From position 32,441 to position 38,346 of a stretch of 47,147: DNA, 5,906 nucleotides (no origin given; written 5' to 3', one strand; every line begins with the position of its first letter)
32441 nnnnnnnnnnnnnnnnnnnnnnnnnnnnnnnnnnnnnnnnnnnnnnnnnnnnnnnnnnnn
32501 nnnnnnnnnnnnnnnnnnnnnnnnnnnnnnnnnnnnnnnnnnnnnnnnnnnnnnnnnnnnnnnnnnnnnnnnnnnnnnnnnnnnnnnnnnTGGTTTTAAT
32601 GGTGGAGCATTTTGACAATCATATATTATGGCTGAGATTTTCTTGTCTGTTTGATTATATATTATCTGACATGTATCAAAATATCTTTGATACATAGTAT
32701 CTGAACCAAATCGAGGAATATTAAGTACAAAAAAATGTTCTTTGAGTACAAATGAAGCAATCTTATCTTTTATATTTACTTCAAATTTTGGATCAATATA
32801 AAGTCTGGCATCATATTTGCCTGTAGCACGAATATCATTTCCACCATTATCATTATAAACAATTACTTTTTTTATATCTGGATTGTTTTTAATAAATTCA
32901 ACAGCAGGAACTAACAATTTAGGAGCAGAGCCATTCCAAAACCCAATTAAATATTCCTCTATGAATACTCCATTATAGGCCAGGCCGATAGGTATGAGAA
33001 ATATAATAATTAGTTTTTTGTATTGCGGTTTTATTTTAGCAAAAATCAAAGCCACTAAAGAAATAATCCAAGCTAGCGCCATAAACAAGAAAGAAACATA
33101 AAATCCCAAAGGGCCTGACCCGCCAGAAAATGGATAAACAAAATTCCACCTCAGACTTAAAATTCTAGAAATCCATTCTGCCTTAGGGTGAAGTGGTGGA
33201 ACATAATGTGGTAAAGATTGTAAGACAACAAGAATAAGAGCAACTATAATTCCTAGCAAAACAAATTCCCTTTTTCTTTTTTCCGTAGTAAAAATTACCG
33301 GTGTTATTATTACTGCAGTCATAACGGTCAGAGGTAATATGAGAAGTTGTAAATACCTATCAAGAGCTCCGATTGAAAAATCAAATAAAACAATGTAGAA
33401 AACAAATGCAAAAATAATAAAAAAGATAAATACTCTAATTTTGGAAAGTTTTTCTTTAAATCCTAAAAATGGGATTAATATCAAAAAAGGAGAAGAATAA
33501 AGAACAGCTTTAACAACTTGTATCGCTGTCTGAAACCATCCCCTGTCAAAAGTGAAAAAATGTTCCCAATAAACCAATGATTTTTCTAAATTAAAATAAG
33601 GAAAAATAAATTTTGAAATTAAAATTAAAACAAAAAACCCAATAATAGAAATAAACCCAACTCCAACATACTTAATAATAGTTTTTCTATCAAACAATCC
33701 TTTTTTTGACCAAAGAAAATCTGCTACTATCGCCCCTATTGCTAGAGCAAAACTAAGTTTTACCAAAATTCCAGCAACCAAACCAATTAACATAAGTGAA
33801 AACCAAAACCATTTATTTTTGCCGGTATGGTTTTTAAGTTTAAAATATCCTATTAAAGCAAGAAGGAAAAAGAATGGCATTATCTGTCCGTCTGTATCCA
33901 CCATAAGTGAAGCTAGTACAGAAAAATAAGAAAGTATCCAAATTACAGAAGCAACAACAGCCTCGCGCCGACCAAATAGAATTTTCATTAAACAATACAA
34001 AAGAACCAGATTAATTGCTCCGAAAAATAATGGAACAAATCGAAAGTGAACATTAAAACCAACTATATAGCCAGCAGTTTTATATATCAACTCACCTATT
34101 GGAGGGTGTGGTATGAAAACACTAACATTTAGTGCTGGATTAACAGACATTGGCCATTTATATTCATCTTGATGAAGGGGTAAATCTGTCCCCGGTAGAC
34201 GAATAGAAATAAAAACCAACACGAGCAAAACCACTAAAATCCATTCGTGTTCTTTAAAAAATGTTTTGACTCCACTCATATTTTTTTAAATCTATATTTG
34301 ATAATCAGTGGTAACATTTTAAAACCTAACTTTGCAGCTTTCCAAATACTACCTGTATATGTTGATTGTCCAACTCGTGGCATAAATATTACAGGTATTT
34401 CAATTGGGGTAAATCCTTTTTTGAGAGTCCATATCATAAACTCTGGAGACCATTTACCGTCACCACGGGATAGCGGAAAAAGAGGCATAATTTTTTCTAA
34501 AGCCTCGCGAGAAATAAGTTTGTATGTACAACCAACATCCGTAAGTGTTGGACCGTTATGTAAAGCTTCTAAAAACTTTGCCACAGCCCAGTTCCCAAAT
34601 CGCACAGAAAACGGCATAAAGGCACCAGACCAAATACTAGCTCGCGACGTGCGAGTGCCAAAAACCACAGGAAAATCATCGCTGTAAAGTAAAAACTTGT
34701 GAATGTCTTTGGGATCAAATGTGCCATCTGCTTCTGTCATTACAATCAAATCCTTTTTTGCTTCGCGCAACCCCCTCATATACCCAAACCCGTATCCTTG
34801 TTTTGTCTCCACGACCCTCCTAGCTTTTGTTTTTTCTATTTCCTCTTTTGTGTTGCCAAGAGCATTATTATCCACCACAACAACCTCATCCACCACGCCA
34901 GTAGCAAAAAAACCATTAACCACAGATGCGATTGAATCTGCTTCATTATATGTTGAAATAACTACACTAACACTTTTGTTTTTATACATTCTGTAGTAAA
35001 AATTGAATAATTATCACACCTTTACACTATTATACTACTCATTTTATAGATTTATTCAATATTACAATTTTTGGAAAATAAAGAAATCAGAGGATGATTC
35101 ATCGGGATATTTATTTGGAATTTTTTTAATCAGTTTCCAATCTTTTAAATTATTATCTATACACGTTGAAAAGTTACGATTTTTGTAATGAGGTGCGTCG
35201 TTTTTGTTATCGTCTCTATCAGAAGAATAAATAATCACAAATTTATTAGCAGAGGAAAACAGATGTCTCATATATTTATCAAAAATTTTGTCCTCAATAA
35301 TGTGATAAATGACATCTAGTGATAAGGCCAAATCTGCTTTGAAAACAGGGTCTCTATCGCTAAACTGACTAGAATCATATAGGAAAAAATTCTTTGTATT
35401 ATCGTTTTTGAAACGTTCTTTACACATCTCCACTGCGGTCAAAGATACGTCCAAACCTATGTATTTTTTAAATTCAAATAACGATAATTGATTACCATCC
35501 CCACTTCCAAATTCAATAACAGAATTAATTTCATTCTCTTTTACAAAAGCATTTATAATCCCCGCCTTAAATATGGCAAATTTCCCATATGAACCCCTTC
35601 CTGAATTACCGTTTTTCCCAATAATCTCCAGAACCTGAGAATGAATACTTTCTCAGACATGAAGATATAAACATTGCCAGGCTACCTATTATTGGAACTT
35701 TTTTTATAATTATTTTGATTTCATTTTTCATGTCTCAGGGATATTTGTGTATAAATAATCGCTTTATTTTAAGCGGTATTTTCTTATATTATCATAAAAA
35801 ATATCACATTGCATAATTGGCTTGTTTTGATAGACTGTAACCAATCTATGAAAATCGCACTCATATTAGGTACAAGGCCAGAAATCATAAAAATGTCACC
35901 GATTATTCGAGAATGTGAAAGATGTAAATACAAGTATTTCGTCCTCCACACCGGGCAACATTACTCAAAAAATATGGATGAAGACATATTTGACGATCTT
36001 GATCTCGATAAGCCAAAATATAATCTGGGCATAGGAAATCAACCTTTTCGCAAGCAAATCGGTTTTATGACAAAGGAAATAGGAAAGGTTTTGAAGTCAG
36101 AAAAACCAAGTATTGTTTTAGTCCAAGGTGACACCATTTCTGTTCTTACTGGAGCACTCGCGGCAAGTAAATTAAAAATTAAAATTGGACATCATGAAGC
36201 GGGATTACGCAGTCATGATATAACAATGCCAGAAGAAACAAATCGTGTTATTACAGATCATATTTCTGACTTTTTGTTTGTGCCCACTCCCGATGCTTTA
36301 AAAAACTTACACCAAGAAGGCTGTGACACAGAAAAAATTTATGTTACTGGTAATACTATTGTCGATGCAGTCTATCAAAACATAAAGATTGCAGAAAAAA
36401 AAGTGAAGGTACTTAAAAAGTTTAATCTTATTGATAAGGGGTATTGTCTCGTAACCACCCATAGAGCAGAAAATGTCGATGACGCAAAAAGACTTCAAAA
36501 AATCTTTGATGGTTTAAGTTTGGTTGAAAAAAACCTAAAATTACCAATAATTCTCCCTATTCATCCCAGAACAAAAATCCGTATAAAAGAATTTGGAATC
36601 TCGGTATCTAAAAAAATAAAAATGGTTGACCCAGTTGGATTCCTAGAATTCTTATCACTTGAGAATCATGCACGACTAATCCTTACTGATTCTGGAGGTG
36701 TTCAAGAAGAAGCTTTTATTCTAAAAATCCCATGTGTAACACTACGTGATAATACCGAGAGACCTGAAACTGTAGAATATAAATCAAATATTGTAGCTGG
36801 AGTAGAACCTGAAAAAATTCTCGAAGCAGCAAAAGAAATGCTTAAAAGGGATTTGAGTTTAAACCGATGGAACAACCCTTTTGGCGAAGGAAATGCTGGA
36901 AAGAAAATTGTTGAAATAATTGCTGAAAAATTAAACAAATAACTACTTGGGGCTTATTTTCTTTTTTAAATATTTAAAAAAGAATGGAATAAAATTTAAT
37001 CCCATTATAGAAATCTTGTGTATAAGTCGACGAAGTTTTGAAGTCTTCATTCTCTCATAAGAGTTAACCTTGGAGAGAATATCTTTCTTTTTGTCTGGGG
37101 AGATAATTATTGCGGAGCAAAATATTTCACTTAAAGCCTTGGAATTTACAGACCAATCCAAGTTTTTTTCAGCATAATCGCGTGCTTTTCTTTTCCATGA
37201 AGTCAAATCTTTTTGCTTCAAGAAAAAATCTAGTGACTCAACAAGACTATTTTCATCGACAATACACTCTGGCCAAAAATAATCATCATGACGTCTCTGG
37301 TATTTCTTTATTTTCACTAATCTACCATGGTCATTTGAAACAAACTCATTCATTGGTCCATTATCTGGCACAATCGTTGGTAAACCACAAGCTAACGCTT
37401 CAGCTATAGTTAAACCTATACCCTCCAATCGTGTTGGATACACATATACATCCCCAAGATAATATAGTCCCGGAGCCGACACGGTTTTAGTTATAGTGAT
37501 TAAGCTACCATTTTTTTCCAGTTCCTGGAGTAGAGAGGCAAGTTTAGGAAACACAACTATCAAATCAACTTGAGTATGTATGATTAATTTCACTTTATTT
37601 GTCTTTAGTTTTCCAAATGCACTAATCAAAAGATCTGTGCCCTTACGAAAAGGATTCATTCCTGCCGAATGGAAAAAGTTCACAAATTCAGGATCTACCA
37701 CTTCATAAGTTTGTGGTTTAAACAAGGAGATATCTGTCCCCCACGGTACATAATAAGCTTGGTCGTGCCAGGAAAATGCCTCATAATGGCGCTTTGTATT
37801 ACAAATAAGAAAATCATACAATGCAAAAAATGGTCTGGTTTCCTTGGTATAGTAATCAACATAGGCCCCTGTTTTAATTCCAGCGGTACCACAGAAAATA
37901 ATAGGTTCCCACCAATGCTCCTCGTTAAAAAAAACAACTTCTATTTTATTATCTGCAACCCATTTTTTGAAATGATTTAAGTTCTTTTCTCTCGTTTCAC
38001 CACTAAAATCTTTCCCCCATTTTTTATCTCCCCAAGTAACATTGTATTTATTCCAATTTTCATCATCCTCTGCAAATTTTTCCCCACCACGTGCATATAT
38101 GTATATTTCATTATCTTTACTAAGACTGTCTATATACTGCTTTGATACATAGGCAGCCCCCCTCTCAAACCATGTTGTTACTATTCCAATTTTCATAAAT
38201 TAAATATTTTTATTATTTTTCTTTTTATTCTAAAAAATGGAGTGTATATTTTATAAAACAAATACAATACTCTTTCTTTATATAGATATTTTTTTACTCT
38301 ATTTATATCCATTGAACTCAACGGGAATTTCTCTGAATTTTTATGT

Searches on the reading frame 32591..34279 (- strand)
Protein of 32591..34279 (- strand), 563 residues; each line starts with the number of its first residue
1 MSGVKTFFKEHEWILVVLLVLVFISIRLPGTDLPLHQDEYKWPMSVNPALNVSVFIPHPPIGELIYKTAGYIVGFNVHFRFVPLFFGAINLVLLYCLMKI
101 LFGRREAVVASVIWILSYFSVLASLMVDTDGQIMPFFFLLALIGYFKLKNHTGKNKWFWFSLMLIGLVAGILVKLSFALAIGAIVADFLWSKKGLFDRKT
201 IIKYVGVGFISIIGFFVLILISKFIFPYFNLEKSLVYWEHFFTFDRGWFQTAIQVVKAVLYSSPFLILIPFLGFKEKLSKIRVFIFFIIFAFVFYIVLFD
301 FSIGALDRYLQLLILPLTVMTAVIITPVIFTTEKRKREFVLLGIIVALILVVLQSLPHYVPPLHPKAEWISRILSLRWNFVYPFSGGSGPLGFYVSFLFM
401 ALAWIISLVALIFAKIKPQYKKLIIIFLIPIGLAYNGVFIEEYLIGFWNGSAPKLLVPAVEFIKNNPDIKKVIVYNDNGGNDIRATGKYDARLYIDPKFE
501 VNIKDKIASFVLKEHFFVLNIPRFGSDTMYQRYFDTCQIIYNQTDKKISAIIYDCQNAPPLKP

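Call 25: search_protein_families(library=pfam, proteins=[window:32591-34279:-], max_evalue=0.001)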
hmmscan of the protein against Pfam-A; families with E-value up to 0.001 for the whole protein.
window:32591-34279:- (563 aa): 2 families
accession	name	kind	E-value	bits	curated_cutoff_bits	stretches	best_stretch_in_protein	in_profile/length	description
PF13231.12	PMT_2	-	1.1e-11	45.6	26.1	1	58-216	2-155/160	Dolichyl-phosphate-mannose-protein mannosyltransferase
PF02366.24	PMT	-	5.6e-07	29.8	22.7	1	76-229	82-236/245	Dolichyl-phosphate-mannose-protein mannosyltransferase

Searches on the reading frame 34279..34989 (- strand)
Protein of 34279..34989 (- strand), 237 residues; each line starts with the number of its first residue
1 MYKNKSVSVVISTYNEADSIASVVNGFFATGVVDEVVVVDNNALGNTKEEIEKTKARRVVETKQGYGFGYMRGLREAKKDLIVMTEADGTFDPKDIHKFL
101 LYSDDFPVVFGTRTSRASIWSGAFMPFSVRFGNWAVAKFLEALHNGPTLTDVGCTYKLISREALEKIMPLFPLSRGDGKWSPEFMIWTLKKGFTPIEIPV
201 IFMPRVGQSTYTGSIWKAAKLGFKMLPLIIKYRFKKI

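Call 44: search_protein_families(library=pfam, proteins=[window:34279-34989:-], max_evalue=0.001)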
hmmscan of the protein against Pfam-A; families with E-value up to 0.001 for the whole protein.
window:34279-34989:- (237 aa): 2 families
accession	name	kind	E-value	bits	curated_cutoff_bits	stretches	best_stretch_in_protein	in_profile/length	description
PF00535.33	Glycos_transf_2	-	4.2e-17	63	23.3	1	8-167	1-167/168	Glycosyl transferase family 2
PF13641.12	Glyco_tranf_2_3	-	0.00054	20.5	27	1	7-103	3-111/230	Glycosyltransferase like family 2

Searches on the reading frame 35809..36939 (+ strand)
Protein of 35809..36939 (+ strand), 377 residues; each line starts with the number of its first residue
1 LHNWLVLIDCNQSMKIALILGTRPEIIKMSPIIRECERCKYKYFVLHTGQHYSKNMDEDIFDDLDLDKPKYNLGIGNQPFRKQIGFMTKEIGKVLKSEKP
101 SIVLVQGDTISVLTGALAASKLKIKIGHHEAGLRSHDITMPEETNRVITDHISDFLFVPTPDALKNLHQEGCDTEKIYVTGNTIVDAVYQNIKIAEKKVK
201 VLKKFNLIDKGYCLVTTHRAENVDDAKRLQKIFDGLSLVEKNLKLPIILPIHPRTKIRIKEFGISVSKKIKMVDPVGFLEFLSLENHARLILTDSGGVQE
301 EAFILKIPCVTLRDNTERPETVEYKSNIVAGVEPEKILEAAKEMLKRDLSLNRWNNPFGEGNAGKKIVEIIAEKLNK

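Call 44: search_protein_families(library=pfam, proteins=[window:35809-36939:+], max_evalue=0.001)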
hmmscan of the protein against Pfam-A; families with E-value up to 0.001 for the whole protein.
window:35809-36939:+ (377 aa): 1 family
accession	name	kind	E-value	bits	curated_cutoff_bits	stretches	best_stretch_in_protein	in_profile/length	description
PF02350.25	Epimerase_2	-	2e-111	372.7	30.6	1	40-371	8-346/347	UDP-N-acetylglucosamine 2-epimerase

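Call 47: find_homologous_proteins(query=window:35809-36939:+, max_evalue=1e-30)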
Query window:35809-36939:+ (377 aa): 8000 proteins with E <= 1e-30 among 8000 candidates; the best 120 are listed.
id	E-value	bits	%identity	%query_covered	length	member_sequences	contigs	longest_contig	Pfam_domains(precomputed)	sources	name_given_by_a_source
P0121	2.7e-238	808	100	97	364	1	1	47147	PF02350.26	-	-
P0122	9.2e-171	586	70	93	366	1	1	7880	PF02350.26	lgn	-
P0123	9.5e-167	573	68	95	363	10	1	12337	PF02350.26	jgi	-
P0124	3.3e-166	571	69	96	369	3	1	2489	PF02350.26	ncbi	-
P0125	4.3e-163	561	67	96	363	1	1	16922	PF02350.26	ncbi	-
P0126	7.6e-160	550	67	95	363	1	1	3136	PF13579.13,PF02350.26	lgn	-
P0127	2.4e-158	545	64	97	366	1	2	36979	PF02350.26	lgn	-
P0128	1.0e-157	543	66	95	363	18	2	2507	PF02350.26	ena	-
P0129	1.9e-157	542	65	95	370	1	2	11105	PF13579.13,PF02350.26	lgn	-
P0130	2.2e-157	542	67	95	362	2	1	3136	PF13579.13,PF02350.26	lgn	-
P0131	1.4e-156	539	66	95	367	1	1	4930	PF13579.13,PF02350.26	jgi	jgi:UDP-N-acetylglucosamine 2-epimerase (non-hydrolysing)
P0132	5.1e-156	538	64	96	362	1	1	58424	PF02350.26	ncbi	-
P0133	6.0e-156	537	66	95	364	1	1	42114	PF13579.13,PF02350.26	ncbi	-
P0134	7.1e-156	537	63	96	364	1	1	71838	PF02350.26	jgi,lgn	-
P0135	7.2e-156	537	66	95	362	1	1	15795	PF02350.26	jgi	jgi:UDP-N-acetylglucosamine 2-epimerase (non-hydrolysing)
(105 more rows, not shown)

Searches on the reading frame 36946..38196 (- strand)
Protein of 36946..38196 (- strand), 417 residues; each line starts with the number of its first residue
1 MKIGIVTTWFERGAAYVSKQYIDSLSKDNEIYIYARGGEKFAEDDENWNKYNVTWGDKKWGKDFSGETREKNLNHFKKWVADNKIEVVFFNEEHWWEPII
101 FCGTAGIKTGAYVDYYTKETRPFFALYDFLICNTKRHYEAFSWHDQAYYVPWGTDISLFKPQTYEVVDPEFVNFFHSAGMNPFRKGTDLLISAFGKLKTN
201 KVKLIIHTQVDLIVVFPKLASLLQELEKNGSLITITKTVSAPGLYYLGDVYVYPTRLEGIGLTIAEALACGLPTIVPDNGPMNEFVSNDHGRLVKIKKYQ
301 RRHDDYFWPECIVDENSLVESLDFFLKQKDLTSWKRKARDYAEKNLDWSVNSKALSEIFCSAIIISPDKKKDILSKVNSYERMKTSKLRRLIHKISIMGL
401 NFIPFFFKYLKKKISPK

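Call 44: search_protein_families(library=pfam, proteins=[window:36946-38196:-], max_evalue=0.001)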
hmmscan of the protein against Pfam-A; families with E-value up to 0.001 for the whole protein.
window:36946-38196:- (417 aa): 2 families
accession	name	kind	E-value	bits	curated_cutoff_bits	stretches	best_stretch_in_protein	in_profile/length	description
PF13692.12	Glyco_trans_1_4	-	8.2e-14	52.5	27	1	178-295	8-125/142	Glycosyl transferases group 1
PF00534.26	Glycos_transf_1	-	1.2e-12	48.1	26.4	1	179-297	22-143/172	Glycosyl transferases group 1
